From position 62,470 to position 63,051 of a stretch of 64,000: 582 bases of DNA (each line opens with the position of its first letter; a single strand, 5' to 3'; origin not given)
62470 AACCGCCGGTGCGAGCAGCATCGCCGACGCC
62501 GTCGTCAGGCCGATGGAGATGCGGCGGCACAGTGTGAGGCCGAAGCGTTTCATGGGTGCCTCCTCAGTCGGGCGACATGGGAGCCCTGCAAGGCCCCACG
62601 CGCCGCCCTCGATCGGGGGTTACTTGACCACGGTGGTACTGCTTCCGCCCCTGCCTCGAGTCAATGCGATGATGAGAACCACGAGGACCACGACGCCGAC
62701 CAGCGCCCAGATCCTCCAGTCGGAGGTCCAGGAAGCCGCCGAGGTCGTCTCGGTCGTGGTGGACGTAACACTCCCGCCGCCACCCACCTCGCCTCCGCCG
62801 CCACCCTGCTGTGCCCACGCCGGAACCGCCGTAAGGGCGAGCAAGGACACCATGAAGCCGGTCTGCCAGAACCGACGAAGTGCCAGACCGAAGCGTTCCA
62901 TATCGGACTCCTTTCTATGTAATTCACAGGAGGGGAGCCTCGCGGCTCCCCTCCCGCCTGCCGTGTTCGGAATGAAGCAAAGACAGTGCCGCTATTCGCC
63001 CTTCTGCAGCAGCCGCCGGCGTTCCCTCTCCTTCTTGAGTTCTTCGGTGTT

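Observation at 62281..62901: Tandem paralogous miniproteins: signal peptide plus conserved SDWRxW-TM-basic-STTxVK tail with almost no cargo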

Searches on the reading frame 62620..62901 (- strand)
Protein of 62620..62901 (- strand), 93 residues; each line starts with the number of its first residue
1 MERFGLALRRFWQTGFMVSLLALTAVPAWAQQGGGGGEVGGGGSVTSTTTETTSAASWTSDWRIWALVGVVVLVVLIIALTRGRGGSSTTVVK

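Call 4: search_protein_families(library=pfam, proteins=[window:62623-62901:-], max_evalue=1)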
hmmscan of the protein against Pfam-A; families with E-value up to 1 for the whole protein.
seq(93 aa): 2 families
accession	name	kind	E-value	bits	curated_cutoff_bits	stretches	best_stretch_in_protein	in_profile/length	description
PF00957.27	Synaptobrevin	-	0.083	13.2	26.4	1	53-80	57-84/89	Synaptobrevin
PF10661.14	EssA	-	0.35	11.2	24.1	1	46-78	107-138/147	WXG100 protein secretion system (Wss), protein EssA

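Call 5: search_protein_families(library=ncbifam, proteins=[window:62623-62901:-], max_evalue=10)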
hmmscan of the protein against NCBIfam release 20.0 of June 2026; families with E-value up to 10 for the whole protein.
seq(93 aa): 1 family
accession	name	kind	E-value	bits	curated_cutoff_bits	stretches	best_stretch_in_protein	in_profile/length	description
NF041808.1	daptide_123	subfamily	0.97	9.3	25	1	57-81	14-37/37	daptide-type RiPP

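Call 6: find_homologous_proteins(query=window:62623-62901:-, max_evalue=0.01)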
Query seq(93 aa) (93 aa): 22 proteins with E <= 0.01 among 84 candidates.
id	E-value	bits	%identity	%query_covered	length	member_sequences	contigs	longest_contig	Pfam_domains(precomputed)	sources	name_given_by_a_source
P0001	3.6e-49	182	99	100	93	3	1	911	-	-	-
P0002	8.0e-44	165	81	100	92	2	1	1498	-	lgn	-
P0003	4.4e-36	140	71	100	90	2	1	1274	-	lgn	-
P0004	3.8e-34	134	79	96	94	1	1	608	-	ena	-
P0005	4.5e-33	131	73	100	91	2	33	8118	-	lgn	-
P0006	1.6e-32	129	74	100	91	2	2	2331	-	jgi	jgi:hypothetical protein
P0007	1.7e-32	129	73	100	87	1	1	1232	-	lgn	-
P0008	4.7e-32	127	74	100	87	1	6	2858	-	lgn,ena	-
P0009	9.5e-32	127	72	100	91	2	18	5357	-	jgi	jgi:ABC-type transporter Mla subunit MlaD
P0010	1.1e-31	126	71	100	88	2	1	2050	-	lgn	-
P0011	1.4e-31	126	72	100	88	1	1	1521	-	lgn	-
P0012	4.0e-31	125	74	100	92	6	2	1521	-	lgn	-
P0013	6.4e-31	124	73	100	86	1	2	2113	-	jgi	jgi:hypothetical protein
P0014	7.2e-31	124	72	100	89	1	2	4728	-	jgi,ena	-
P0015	1.5e-30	123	72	100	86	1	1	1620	-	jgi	jgi:hypothetical protein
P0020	2.9e-25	106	66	100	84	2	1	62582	-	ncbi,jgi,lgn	jgi:hypothetical protein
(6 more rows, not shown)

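Call 10: find_encoding_contigs(protein=P0020, flank=8000, max_places=3)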
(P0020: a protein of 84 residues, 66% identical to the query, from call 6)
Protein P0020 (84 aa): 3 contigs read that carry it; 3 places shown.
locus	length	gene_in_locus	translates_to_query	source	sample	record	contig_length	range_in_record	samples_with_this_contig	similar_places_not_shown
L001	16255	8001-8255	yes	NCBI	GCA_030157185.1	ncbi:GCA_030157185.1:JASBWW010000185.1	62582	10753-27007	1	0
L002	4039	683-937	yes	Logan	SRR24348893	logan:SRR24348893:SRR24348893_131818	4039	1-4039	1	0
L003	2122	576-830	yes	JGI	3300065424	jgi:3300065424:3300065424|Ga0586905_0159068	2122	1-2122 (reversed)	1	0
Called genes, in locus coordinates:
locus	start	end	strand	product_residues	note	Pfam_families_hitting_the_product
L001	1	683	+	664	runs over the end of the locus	PF00144:Beta-lactamase, PF11954:DUF3471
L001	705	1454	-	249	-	-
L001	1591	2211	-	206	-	-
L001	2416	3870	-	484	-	PF09594:GT87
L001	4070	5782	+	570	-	PF14417:MEDS, PF00512:HisKA, PF02518:HATPase_c, PF00072:Response_reg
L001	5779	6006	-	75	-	-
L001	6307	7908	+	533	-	PF13505:OMP_b-brl, PF02412:TSP_3 (faint), PF00691:OmpA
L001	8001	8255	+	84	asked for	-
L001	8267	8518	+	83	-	-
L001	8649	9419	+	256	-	PF04402:SIMPL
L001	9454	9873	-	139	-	PF07681:DoxX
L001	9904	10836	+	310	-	PF04321:RmlD_sub_bind, PF05368:NmrA, PF01073:3Beta_HSD, PF01370:Epimerase, PF13460:NAD_binding_10, PF16363:GDP_Man_Dehyd, PF07993:NAD_binding_4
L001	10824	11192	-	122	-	-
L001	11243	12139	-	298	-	PF00892:EamA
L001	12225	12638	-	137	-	-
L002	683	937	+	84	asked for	-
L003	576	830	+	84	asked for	-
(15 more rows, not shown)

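Call 25: find_related_loci(query=A2, collection=genome_contigs, flank=6000)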
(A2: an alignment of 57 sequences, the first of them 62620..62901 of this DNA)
Query A2 (93 aa) in genome_contigs; peptide patterns used: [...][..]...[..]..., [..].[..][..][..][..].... (x = any residue, [..] = any of these).
123 stretches matched a pattern; 4 encode a relative of the query (tblastn E <= 1e-3); 4 distinct loci.
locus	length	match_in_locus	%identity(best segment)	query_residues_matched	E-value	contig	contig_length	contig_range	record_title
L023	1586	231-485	65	1-93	1e-24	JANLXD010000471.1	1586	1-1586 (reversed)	MAG: Candidatus Eisenbacteria bacterium isolate OTE_20_metabat_128 OTE_20_k141_2889761, whole genome shotgun sequence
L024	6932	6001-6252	54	1-93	7e-16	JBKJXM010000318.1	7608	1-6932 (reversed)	MAG: Candidatus Eisenbacteria bacterium isolate swi_bin.175 k127_11295597, whole genome shotgun sequence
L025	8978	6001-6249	58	1-93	9e-16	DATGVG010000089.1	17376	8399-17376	MAG TPA_asm: Candidatus Limnocylindrales bacterium isolate SMAG_U10550 k141_323416, whole genome shotgun sequence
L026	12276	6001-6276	73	1-93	1e-14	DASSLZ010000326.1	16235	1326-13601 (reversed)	MAG TPA_asm: Candidatus Eisenbacteria bacterium isolate SMAG_U1185 k141_1262423, whole genome shotgun sequence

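Call 29: search_protein_representatives(alignment_id=A2)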
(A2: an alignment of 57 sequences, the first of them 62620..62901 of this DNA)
Query: 57 sequences, 86 profile positions. Proteins with E-value up to 0.001 (for the whole library): 190; up to 1e-10: 5; up to 1e-30: 2. The best 150 are listed.
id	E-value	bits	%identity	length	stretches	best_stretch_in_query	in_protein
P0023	6.2e-33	128.5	-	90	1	1-86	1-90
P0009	7.3e-32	125.1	-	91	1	1-86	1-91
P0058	4.5e-26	106.5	-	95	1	4-86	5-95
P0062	3.0e-20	87.9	-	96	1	1-86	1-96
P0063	3.1e-20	87.8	-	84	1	13-86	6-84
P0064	4.3e-10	55.3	-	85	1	7-85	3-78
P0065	9.1e-10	54.3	-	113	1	6-81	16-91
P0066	9.2e-10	54.3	-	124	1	3-83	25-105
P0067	4.7e-09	52.0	-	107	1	13-86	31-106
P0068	5.9e-09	51.7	-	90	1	5-81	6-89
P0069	1.3e-08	50.6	-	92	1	13-82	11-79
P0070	2.0e-08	50.0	-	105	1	11-85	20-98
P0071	3.2e-08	49.3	-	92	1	9-86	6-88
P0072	4.3e-08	48.9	-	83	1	7-78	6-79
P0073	4.7e-08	48.8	-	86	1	13-86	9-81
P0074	5.2e-08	48.7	-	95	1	10-86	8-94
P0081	9.5e-08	47.8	-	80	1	1-79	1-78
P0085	1.7e-07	47.0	-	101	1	8-82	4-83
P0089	3.6e-07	46.0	-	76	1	16-86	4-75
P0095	6.7e-07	45.1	-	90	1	7-86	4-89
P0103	1.1e-06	44.4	-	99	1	15-81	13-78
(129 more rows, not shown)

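Call 31: search_protein_families(library=pfam, proteins=[P0064, P0071, P0074, P0085, P0068, P0081, P0062, P0089, P0095, P0072], max_evalue=0.1)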
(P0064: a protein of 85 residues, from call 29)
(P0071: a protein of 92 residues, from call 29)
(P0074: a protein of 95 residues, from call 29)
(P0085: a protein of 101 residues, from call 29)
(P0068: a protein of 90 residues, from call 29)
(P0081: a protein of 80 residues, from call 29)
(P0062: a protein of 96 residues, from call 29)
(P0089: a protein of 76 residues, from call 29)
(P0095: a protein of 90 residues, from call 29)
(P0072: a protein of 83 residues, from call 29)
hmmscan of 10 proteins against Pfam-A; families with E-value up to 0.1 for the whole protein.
P0064 (85 aa): 5 families
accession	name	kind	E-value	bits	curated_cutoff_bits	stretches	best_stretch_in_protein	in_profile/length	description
PF21827.1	New_glue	-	0.00063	19.9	31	1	10-46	5-37/94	New glue protein family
PF04956.18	TrbC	-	0.00079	20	27.9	1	2-77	2-79/98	TrbC/VIRB2 pilin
PF07204.16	Orthoreo_P10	-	0.0021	18.4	21.4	1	29-82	23-76/98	Orthoreovirus membrane fusion protein p10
PF13572.11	DUF4134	-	0.03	15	26.5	1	13-61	3-52/93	Domain of unknown function (DUF4134)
PF14126.11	DUF4293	-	0.049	14.3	27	1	10-67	8-72/153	Domain of unknown function (DUF4293)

P0071 (92 aa): 4 families
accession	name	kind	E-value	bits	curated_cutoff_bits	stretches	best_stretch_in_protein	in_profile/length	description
PF00499.25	Oxidored_q3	-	0.0089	16.2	33.2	1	13-74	50-98/146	NADH-ubiquinone/plastoquinone oxidoreductase chain 6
PF01757.29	Acyl_transf_3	-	0.012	15.1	31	1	8-76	207-268/326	Acyltransferase domain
PF13567.11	DUF4131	-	0.053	13.6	31.6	0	51-71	4-24/165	Domain of unknown function (DUF4131)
PF25184.1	YxzE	-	0.092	14.2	40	0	61-82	12-33/65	YxzE-like putative bacteriocin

P0074 (95 aa): 6 families
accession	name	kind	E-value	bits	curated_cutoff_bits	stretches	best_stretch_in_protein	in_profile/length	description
PF21827.1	New_glue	-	2.7e-06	27.5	31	1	12-53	3-44/94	New glue protein family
PF09534.15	Trp_oprn_chp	-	0.013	15.7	29.6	1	39-89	99-149/180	Tryptophan-associated transmembrane protein (Trp_oprn_chp)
PF06480.20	FtsH_ext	-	0.015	15.9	25.5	1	59-93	1-35/103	FtsH Extracellular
PF02653.21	BPD_transp_2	-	0.026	14.1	26.8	1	5-78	78-151/269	Branched-chain amino acid transport system / permease component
PF24677.1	DUF7657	-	0.029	13.5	26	1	12-79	122-185/401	Domain of unknown function (DUF7657)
PF25184.1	YxzE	-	0.057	14.9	40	0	12-48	7-43/65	YxzE-like putative bacteriocin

P0085 (101 aa): 2 families
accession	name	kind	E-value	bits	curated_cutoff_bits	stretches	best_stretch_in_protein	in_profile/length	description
PF21827.1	New_glue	-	0.00072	19.7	31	1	11-50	4-44/94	New glue protein family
PF09534.15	Trp_oprn_chp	-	0.0042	17.4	29.6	1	28-84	91-146/180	Tryptophan-associated transmembrane protein (Trp_oprn_chp)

P0068 (90 aa): 3 families
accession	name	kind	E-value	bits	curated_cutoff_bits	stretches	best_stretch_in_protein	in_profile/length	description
PF03840.19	SecG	-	0.0095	16.5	29.2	1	17-79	5-66/70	Preprotein translocase SecG subunit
PF03137.26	OATP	-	0.012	14.4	25.8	1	45-80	197-232/545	Organic Anion Transporter Polypeptide (OATP) family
PF06724.16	DUF1206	-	0.021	15.3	26.2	0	50-80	33-63/70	Domain of Unknown Function (DUF1206)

P0081 (80 aa): 4 families
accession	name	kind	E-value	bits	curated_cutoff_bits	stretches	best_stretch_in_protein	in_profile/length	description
PF07332.16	Phage_holin_3_6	-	0.0029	18.1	28.4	1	12-76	41-90/116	Putative Actinobacterial Holin-X, holin superfamily III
PF06724.16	DUF1206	-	0.0031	18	26.2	1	18-70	11-62/70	Domain of Unknown Function (DUF1206)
PF06271.18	RDD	-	0.01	16.6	24.1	1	8-79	4-72/137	RDD family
PF01757.29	Acyl_transf_3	-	0.011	15.2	31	1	8-75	208-264/326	Acyltransferase domain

P0062 (96 aa): 2 families
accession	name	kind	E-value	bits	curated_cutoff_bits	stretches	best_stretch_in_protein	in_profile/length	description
PF09534.15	Trp_oprn_chp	-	0.00038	20.8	29.6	1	7-88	61-142/180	Tryptophan-associated transmembrane protein (Trp_oprn_chp)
PF07490.16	Tir_receptor_N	-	0.026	14.8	25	1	37-83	204-250/269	Translocated intimin receptor (Tir) N-terminus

P0089 (76 aa): 2 families
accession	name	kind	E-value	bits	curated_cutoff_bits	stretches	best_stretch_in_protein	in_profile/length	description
PF20573.4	DUF6782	-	0.061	13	27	1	14-46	163-195/241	Putative metallopeptidase family (DUF6782)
PF09980.14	DUF2214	-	0.062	13.7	34.1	1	5-66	86-145/147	Predicted membrane protein (DUF2214)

P0095 (90 aa): 9 families
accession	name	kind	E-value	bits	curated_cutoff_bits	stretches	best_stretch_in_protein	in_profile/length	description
PF09534.15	Trp_oprn_chp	-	0.0024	18.2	29.6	1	14-83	77-147/180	Tryptophan-associated transmembrane protein (Trp_oprn_chp)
PF21827.1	New_glue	-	0.0037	17.4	31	1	13-48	4-37/94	New glue protein family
PF13572.11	DUF4134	-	0.0098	16.6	26.5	1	13-67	2-52/93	Domain of unknown function (DUF4134)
PF13440.11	Polysacc_synt_3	-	0.028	14.1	23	1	4-68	5-68/293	Polysaccharide biosynthesis protein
PF13273.12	DUF4064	-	0.033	14.9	32.1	1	10-71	19-80/102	Protein of unknown function (DUF4064)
PF06480.20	FtsH_ext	-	0.05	14.2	25.5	0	55-80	1-27/103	FtsH Extracellular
PF25184.1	YxzE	-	0.052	15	40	0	8-47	2-41/65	YxzE-like putative bacteriocin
PF06724.16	DUF1206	-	0.08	13.5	26.2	0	20-75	14-67/70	Domain of Unknown Function (DUF1206)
PF14126.11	DUF4293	-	0.094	13.4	27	0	14-73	15-72/153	Domain of unknown function (DUF4293)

P0072 (83 aa): 4 families
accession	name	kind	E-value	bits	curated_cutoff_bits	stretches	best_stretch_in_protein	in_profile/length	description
PF16504.10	SP24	-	0.0091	16.4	30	1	8-77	10-89/147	Putative virion membrane protein of plant and insect virus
PF16962.11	ABC_export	-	0.05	12.5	29.7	1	4-74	16-80/531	Putative ABC exporter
PF03911.21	Sec61_beta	-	0.051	14.1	27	1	56-74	19-37/41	Sec61beta family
PF01757.29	Acyl_transf_3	-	0.078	12.4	31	1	9-80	211-267/326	Acyltransferase domain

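Call 32: search_protein_families(library=ncbifam, proteins=[P0064, P0071, P0074, P0085, P0068, P0081, P0062, P0089, P0095, P0072], max_evalue=0.1)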
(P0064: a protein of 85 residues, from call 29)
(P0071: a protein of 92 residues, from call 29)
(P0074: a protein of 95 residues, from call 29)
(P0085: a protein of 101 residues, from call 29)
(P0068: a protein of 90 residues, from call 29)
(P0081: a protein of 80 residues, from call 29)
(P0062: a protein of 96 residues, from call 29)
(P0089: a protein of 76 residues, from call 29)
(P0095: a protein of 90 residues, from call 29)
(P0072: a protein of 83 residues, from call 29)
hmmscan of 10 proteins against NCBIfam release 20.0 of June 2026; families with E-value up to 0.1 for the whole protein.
P0064 (85 aa): 4 families
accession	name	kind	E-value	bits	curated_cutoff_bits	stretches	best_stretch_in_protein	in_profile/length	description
NF053819.1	EF0750_LPXTG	subfamily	0.002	18.6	47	0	1-39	1-40/105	EF2685/EF0750 family sortase-dependent surface protein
NF033218.1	anchor_AmaP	equivalog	0.024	14.4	55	1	1-67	1-70/166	alkaline shock response membrane anchor protein AmaP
NF012193.0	tet_MFS_A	exception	0.04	12.9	840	1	37-70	355-388/394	tetracycline efflux MFS transporter Tet(A)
NF041012.2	T4P_ComGB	equivalog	0.093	12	240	1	11-70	113-174/332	competence type IV pilus assembly protein ComGB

P0071 (92 aa): 2 families
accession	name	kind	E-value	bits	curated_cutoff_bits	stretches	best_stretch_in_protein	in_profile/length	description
NF033218.1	anchor_AmaP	equivalog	0.0018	18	55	1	13-75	14-71/166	alkaline shock response membrane anchor protein AmaP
NF047714.1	adhesin_SiiEA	exception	0.029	13.9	425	1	24-88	106-163/229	BapA-related adhesin SiiEA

P0074 (95 aa): 3 families
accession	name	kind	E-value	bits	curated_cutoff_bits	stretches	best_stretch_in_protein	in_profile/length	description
NF033218.1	anchor_AmaP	equivalog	0.008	16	55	1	12-77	10-66/166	alkaline shock response membrane anchor protein AmaP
NF012193.0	tet_MFS_A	exception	0.035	13.1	840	1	51-82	361-390/394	tetracycline efflux MFS transporter Tet(A)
NF047714.1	adhesin_SiiEA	exception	0.047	13.3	425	1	35-93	103-162/229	BapA-related adhesin SiiEA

P0085 (101 aa): 1 family
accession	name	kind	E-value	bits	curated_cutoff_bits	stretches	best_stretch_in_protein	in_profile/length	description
NF033218.1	anchor_AmaP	equivalog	0.012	15.3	55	1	10-76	10-71/166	alkaline shock response membrane anchor protein AmaP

P0068 (90 aa): 2 families
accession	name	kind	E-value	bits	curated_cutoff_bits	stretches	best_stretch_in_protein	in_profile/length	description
TIGR00810.1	secG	equivalog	0.00061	19.8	30.85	1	17-79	7-68/73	preprotein translocase subunit SecG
TIGR04200.2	targ_of_XrtJ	subfamily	0.034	13.9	40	1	15-39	4-29/57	PExPT-CTERM protein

P0081 (80 aa): 1 family
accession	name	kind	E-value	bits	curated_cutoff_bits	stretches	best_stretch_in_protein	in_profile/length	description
NF033218.1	anchor_AmaP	equivalog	0.021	14.6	55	1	11-71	6-64/166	alkaline shock response membrane anchor protein AmaP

P0062 (96 aa): 2 families
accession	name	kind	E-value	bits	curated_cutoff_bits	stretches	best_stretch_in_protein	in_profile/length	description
TIGR03142.1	cytochro_ccmI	equivalog_domain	0.034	14.5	29.3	0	56-81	84-109/118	c-type cytochrome biogenesis protein CcmI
NF033506.0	PACE-CTERM-PROT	exception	0.04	12.6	110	1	49-84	589-623/627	putative S-layer protein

P0089 (76 aa): 2 families
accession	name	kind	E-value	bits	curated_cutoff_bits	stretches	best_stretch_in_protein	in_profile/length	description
NF033218.1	anchor_AmaP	equivalog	0.016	15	55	1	5-64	11-71/166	alkaline shock response membrane anchor protein AmaP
NF045993.1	MAG0130_MAG3770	subfamily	0.017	15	85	1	27-64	6-43/140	MAG0130/MAG3770 family membrane protein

P0095 (90 aa): 4 families
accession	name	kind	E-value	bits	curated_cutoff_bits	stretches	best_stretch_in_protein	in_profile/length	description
NF033218.1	anchor_AmaP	equivalog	0.0066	16.2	55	1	12-74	12-71/166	alkaline shock response membrane anchor protein AmaP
NF050117.1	aa3_CtaC_Actin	exception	0.025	13.8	250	1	14-74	5-65/244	aa3-type cytochrome oxidase subunit II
TIGR03943.1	TIGR03943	equivalog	0.05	13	88.8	1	9-75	15-76/221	TIGR03943 family putative permease subunit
TIGR04420.1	Sec_Non_Glob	hypoth_equivalog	0.099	12.4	90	0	63-89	210-239/243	SRP-less Sec system protein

P0072 (83 aa): 5 families
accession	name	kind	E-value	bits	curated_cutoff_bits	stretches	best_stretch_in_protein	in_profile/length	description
NF033218.1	anchor_AmaP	equivalog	0.0029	17.4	55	1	10-74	6-65/166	alkaline shock response membrane anchor protein AmaP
NF002318.0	PRK01253.1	equivalog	0.009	15.7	55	1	56-75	31-50/55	preprotein translocase subunit Sec61beta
NF045937.1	MSC_0624_12TM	equivalog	0.02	13.5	70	1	2-74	149-223/445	MSC_0624 family F1-like ATPase-associated membrane protein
NF009693.0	PRK13216.1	equivalog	0.032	14.4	79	1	41-72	8-39/92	photosystem I reaction center subunit X-like protein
NF009095.0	PRK12435.1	subfamily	0.066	12.3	455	1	6-61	99-154/311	ferrochelatase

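Call 33: find_encoding_contigs(protein=P0074, flank=6000, max_places=4)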
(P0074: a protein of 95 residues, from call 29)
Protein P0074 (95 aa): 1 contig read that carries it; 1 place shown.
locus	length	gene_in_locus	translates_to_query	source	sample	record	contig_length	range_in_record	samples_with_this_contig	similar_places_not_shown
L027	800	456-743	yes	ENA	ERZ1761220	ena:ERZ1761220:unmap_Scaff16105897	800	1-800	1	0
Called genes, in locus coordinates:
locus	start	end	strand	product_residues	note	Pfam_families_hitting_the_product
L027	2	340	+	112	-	?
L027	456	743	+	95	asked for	PF21827:New_glue (weak)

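Call 34: find_encoding_contigs(protein=P0081, flank=6000, max_places=4)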
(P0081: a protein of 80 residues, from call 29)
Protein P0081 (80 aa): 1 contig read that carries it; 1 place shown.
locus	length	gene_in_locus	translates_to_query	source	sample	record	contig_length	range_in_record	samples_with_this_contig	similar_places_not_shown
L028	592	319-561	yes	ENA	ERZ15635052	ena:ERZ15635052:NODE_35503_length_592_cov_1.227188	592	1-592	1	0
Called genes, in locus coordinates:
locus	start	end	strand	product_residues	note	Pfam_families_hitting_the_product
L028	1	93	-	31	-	?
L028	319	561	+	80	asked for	-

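Call 37: find_homologous_proteins(query=A3, max_evalue=0.001)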
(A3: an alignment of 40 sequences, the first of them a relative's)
Query A3 (40 sequences) (92 aa, profile of the alignment): 446 proteins with E <= 0.001 among 8000 candidates; the best 120 are listed.
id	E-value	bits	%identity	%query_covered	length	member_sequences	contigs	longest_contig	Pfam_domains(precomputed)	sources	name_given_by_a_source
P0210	3.6e-30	121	43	96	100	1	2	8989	-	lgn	-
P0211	6.4e-30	120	63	100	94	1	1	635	-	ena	-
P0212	1.1e-29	120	97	100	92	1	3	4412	-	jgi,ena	jgi:hypothetical protein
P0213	1.3e-29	119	89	100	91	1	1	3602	-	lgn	-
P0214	1.4e-29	119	98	100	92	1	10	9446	-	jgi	jgi:hypothetical protein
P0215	2.2e-29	119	99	100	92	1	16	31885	-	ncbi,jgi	jgi:hypothetical protein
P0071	2.9e-29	118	100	100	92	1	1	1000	-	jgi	jgi:hypothetical protein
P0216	4.8e-29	118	95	100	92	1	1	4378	-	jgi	jgi:hypothetical protein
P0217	5.0e-29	118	48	96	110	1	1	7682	-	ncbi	-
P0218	9.6e-29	117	51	89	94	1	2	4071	-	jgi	jgi:hypothetical protein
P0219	1.1e-28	116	87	100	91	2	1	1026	-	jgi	-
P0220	1.4e-28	116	43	96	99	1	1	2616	-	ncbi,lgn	-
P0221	1.4e-28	116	83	100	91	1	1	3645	-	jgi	jgi:hypothetical protein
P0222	1.6e-28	116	42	96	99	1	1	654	-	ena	-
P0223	1.7e-28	116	84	100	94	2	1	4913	-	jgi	-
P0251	1.1e-26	110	53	97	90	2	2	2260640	-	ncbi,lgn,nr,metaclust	ncbi:hypothetical protein CAP36_08560 [Chitinophagaceae bacterium IBVUCB2]|nr:hypothetical protein C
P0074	1.3e-26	110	50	97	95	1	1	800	PF21827.2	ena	-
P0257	1.7e-26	109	71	46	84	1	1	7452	-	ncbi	-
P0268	4.9e-26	108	58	97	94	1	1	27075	-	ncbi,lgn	ncbi:MAG TPA: hypothetical protein VF487_19415 [Chitinophagaceae bacterium]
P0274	8.1e-26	107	47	89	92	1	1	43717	-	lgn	-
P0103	1.6e-25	106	44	84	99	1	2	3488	-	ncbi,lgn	-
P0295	4.4e-25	105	44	89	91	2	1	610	-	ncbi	-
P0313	1.2e-24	104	54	74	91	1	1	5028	-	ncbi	-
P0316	1.3e-24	103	62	99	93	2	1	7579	-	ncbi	-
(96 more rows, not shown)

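Call 38: find_encoding_contigs(protein=P0251, flank=5000, max_places=1)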
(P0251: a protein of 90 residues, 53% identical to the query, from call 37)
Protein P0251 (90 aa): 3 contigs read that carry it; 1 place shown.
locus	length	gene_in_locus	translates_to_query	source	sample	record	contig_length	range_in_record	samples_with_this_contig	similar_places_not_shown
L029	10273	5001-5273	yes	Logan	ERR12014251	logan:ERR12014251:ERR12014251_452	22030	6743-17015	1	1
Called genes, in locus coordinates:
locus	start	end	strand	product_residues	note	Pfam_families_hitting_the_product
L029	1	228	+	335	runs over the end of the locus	PF00753:Lactamase_B (faint)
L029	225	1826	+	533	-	PF04675:DNA_ligase_A_N, PF01068:DNA_ligase_A_M, PF09414:RNA_ligase (weak), PF04679:DNA_ligase_A_C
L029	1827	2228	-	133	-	-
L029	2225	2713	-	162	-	PF08922:DUF1905 (weak), PF13376:OmdA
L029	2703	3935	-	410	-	PF12833:HTH_18, PF00165:HTH_AraC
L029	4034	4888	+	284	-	PF12833:HTH_18 (weak)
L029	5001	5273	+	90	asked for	-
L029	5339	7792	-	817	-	PF13620:CarboxypepD_reg (weak), PF07715:Plug (weak), PF14905:OMP_b-brl_3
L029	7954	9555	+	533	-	PF00999:Na_H_Exchanger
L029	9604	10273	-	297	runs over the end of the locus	PF24319:DUF7491 (faint), PF00691:OmpA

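Call 39: find_encoding_contigs(protein=P0274, flank=5000, max_places=1)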
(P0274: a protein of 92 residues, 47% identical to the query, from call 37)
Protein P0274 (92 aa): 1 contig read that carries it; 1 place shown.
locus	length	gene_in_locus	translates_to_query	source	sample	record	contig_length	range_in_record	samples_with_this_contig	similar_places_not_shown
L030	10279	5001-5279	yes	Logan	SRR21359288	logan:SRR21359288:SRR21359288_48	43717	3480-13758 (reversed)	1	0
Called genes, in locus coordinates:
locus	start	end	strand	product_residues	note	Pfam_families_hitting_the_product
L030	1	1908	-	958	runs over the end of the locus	PF00005:ABC_tran (faint), PF02463:SMC_N (faint), PF03193:RsgA_GTPase (faint), PF13191:AAA_16 (faint), PF13555:AAA_29 (faint), PF20703:nSTAND1 (faint), PF17760:UvrA_inter, PF17755:UvrA_DNA-bind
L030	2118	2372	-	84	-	-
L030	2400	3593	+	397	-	PF01053:Cys_Met_Meta_PP, PF00155:Aminotran_1_2 (weak), PF06838:Met_gamma_lyase (faint), PF00266:Aminotran_5 (weak)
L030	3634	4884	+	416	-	PF03447:NAD_binding_3, PF00742:Homoserine_dh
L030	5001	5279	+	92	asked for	-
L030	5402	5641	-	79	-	-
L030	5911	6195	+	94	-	-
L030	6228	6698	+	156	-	PF09537:DUF2383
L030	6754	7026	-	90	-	-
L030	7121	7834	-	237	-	PF00657:Lipase_GDSL (weak), PF13472:Lipase_GDSL_2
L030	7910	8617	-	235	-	PF01177:Asp_Glu_race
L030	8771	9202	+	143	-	PF10807:DUF2541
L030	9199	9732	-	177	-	PF13302:Acetyltransf_3, PF13420:Acetyltransf_4, PF00583:Acetyltransf_1, PF13523:Acetyltransf_8 (faint)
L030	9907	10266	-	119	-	PF05154:TM2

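Call 40: find_encoding_contigs(protein=P0215, flank=5000, max_places=1)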
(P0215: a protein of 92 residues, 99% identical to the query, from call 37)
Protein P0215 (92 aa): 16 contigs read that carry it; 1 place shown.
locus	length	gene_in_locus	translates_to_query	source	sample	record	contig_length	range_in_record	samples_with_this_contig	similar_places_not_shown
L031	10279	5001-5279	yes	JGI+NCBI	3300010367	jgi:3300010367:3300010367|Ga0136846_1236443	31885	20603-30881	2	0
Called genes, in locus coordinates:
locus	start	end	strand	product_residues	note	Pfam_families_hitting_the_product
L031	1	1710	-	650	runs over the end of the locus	PF01804:Penicil_amidase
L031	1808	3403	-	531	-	-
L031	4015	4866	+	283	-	PF12833:HTH_18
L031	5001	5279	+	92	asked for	-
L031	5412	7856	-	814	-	PF13620:CarboxypepD_reg (weak), PF07715:Plug (weak), PF14905:OMP_b-brl_3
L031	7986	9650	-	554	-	PF04389:Peptidase_M28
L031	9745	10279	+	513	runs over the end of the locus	?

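Call 52: predict_structure(alignment_id=A2)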
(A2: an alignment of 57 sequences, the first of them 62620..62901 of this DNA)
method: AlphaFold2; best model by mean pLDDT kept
length: 93 residues; sequences in the alignment: 57
mean_pLDDT: 64.1   pTM: 0.34
mean pLDDT of the five models: 64.1, 63.9, 63.4, 63.2, 61.5
residues with pLDDT >= 90: 8; 70-90: 21; 50-70: 44; < 50: 20
segments of 3 or more residues with pLDDT < 50: 32-50
pLDDT, mean of each block of 10 residues (from residue 1): 57 70 61 43 43 60 89 88 65 68
secondary structure, 60 per line:
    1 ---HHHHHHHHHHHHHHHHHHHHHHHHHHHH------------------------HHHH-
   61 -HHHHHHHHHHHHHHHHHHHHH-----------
elements in order: H4-31 H56-59 H62-82

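Call 74: search_protein_families(library=phrogs, proteins=[window:62620-62901:-, P0071], max_evalue=0.01)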
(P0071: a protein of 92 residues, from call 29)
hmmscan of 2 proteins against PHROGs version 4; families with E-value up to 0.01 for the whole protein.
window:62620-62901:- (93 aa): 0 families

P0071 (92 aa): 0 families

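Call 75: search_protein_families(library=padloc, proteins=[window:62620-62901:-, P0071], max_evalue=0.01)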
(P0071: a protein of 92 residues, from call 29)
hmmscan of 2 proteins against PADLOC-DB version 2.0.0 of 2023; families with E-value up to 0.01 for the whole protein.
window:62620-62901:- (93 aa): 0 families

P0071 (92 aa): 0 families

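Call 76: search_solved_structures(query=A3, max_evalue=1)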
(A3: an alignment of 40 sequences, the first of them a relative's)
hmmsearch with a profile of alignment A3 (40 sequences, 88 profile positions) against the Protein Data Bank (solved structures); distinct sequences matched with E-value up to 1: 2.
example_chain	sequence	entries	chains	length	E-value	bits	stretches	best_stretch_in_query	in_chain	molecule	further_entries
9g6b_C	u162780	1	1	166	0.53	13.2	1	42-62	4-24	FixH family protein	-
5t42_A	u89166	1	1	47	0.62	13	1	44-70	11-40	Envelope glycoprotein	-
